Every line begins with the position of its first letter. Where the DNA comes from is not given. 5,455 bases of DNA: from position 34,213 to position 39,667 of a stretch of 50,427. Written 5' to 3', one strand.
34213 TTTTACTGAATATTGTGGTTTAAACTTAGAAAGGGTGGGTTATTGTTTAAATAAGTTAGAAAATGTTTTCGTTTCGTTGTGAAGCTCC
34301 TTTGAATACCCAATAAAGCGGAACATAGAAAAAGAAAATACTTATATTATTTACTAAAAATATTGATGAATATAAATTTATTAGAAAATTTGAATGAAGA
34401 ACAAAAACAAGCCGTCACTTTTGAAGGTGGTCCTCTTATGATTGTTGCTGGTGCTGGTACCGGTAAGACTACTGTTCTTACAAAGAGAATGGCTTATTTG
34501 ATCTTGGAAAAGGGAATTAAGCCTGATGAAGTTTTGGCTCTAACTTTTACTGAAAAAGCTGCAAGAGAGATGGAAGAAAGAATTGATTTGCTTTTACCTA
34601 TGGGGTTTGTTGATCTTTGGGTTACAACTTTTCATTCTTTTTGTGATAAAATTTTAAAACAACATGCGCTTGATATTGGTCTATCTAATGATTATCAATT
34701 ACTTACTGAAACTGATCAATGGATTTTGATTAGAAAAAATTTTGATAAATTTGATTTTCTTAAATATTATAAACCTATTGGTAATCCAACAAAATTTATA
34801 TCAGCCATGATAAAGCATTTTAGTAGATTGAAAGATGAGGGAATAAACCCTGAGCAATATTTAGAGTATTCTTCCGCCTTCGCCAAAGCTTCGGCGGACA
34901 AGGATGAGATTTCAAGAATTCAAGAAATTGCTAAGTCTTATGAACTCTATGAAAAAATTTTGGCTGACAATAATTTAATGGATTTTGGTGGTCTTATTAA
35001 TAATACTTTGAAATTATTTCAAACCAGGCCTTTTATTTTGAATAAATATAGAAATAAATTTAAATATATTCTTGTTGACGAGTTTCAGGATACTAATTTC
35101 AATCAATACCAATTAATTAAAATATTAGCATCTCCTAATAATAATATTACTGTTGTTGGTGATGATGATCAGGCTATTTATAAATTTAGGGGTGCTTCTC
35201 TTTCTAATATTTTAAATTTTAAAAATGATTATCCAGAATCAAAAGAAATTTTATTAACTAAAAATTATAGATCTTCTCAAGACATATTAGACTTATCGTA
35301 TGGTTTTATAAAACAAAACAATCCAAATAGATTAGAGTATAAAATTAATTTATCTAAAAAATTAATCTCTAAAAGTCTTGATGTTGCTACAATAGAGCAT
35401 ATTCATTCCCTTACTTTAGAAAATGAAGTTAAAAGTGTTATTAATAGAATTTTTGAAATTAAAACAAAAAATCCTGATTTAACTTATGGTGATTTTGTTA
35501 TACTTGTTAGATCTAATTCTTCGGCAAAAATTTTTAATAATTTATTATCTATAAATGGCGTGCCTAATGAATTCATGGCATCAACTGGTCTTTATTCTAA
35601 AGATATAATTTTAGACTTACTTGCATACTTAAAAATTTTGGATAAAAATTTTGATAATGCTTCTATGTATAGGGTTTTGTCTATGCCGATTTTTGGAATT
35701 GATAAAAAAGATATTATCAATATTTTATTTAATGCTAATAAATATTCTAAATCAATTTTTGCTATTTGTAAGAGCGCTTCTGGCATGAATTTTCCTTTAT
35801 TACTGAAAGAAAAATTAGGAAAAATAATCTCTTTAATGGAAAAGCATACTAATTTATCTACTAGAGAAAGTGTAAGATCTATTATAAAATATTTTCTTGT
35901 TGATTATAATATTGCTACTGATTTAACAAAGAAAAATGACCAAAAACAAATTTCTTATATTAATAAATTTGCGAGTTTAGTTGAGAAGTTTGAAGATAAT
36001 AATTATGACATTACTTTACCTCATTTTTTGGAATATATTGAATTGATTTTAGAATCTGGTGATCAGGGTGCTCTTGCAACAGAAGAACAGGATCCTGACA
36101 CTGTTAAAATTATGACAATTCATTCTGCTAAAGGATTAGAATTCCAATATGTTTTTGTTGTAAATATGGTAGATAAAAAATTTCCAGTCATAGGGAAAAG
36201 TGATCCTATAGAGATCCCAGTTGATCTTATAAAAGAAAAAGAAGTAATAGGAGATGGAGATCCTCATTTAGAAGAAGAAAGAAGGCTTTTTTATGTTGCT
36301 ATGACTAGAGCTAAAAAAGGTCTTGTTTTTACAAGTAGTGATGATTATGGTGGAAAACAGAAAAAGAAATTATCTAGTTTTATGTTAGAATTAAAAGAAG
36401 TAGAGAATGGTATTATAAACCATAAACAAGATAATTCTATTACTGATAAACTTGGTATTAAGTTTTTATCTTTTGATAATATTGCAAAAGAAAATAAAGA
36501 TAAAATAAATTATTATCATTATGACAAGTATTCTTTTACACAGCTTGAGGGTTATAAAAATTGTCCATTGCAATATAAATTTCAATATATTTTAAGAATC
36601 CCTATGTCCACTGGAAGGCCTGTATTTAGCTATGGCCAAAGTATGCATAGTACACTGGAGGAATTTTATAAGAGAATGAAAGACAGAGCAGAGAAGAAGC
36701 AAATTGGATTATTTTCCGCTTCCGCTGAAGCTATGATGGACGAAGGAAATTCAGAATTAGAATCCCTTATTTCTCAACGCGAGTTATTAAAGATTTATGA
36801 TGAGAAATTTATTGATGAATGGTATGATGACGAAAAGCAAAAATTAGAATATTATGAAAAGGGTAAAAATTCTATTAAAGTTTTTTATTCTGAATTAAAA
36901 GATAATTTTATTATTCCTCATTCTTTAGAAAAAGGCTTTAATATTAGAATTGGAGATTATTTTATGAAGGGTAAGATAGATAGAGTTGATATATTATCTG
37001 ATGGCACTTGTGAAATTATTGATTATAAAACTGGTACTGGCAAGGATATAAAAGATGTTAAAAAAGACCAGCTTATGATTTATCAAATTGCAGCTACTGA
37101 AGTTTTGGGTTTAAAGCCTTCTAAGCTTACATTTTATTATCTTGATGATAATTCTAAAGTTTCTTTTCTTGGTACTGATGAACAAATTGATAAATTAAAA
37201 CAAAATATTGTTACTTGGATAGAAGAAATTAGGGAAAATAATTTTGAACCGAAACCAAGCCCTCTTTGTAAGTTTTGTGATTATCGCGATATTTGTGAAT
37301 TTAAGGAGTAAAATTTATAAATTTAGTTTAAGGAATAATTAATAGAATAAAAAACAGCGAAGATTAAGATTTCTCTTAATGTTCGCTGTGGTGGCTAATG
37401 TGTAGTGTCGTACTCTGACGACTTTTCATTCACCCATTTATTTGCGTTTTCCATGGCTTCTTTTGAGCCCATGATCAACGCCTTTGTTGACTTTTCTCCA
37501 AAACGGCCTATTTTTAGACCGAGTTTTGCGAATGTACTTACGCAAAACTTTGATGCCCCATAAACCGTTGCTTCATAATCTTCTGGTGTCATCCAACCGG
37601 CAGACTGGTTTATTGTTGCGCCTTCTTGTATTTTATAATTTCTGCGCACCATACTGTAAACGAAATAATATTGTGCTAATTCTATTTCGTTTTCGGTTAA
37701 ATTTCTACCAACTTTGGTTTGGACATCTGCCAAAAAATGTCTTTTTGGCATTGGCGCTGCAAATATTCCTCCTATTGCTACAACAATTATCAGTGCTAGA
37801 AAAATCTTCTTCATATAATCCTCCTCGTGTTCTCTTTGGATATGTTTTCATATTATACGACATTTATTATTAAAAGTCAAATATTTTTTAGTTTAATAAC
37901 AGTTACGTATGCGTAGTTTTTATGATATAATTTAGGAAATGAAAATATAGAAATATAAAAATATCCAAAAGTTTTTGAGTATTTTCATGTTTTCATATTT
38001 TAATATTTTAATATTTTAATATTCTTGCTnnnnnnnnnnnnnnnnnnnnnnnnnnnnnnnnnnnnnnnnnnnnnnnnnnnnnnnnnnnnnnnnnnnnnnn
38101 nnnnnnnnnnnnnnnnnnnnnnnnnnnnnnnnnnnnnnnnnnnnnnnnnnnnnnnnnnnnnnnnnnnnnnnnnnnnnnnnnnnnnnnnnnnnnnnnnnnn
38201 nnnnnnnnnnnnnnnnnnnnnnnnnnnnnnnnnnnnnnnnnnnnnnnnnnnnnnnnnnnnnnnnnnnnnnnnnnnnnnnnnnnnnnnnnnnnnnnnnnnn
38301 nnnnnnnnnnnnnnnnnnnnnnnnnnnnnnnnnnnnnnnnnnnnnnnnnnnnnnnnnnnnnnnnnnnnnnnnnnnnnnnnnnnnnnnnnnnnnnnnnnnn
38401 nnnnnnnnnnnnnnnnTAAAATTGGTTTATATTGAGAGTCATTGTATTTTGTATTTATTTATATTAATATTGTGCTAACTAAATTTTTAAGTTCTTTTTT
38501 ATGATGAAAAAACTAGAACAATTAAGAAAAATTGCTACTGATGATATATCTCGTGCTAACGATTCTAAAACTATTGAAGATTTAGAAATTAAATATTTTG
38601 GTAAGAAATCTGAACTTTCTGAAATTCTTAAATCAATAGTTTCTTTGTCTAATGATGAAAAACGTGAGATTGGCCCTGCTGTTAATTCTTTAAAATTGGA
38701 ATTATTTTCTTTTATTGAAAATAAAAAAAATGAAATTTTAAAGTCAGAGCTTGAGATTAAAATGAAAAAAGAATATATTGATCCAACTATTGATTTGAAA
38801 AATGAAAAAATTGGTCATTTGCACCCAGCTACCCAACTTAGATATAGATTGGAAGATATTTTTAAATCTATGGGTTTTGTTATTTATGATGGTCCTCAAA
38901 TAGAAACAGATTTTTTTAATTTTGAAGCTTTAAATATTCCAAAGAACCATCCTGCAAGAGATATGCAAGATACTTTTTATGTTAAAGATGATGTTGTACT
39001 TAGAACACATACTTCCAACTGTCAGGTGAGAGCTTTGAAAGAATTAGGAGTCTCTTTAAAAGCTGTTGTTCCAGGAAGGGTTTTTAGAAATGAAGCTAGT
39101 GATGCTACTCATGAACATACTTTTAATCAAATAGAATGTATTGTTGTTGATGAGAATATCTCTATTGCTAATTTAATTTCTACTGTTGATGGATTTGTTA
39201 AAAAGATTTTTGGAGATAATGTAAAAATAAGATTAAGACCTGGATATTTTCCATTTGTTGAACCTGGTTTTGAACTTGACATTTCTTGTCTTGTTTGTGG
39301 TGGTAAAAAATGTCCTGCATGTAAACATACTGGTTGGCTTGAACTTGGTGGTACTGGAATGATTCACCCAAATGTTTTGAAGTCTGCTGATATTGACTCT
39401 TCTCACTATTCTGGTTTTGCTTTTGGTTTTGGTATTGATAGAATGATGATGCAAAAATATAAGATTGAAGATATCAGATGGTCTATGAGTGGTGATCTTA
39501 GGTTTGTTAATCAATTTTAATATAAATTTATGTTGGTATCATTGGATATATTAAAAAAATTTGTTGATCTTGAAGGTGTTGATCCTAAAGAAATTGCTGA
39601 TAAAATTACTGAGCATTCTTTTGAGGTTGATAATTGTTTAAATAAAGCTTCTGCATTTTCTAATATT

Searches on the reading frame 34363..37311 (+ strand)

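Call 9: search_protein_families(library=pfam, proteins=[window:34363-37311:+], max_evalue=0.001)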
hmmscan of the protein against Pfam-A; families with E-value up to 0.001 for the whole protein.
window:34363-37311:+ (982 aa): 9 families
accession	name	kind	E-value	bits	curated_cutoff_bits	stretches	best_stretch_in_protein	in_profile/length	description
PF00580.27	UvrD-helicase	-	1.6e-83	281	23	1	10-291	1-271/271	UvrD/REP helicase N-terminal domain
PF13361.12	UvrD_C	-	1.5e-52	179.6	25.6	1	296-659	1-348/350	UvrD-like helicase C-terminal domain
PF12705.13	PDDEXK_1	-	8.7e-36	124.5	22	1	723-979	2-247/247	PD-(D/E)XK nuclease superfamily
PF13245.12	AAA_19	-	1.2e-24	87.5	25.1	1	14-276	1-134/134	AAA domain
PF13538.12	UvrD_C_2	-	6.1e-12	45.7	27.4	2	631-656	26-51/52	UvrD-like helicase C-terminal domain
PF13604.12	AAA_30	-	4e-08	33.7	27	1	10-75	2-67/191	AAA domain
PF01443.25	Viral_helicase1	-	1.8e-05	25.1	21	0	637-656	207-226/228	Viral superfamily 1 RNA helicase core domain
PF01930.23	Cas_Cas4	-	7.1e-05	23.4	22.7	1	865-978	52-158/160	Domain of unknown function DUF83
PF10926.14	DUF2800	-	0.00027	20.7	21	1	864-917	114-170/368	Protein of unknown function (DUF2800)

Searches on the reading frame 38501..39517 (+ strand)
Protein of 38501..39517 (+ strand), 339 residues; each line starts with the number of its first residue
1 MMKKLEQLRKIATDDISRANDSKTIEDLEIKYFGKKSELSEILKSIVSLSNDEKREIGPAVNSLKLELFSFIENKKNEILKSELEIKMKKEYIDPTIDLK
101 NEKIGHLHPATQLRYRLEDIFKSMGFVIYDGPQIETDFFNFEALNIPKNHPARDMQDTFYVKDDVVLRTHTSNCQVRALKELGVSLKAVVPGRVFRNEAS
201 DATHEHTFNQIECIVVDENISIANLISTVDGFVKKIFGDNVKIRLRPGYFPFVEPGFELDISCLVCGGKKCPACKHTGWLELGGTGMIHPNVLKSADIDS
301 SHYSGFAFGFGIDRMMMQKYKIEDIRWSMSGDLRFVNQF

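Call 75: search_protein_families(library=pfam, proteins=[window:38501-39517:+], max_evalue=0.001)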
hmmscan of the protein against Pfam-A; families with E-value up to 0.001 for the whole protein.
window:38501-39517:+ (339 aa): 2 families
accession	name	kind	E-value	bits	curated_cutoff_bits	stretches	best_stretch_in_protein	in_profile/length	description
PF01409.25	tRNA-synt_2d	-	1.1e-91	307.1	19.8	1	93-339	2-246/246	tRNA synthetases class II core domain (F)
PF02912.23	Phe_tRNA-synt_N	-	9e-16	58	22.3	1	21-87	2-68/69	Aminoacyl tRNA synthetase class II, N-terminal domain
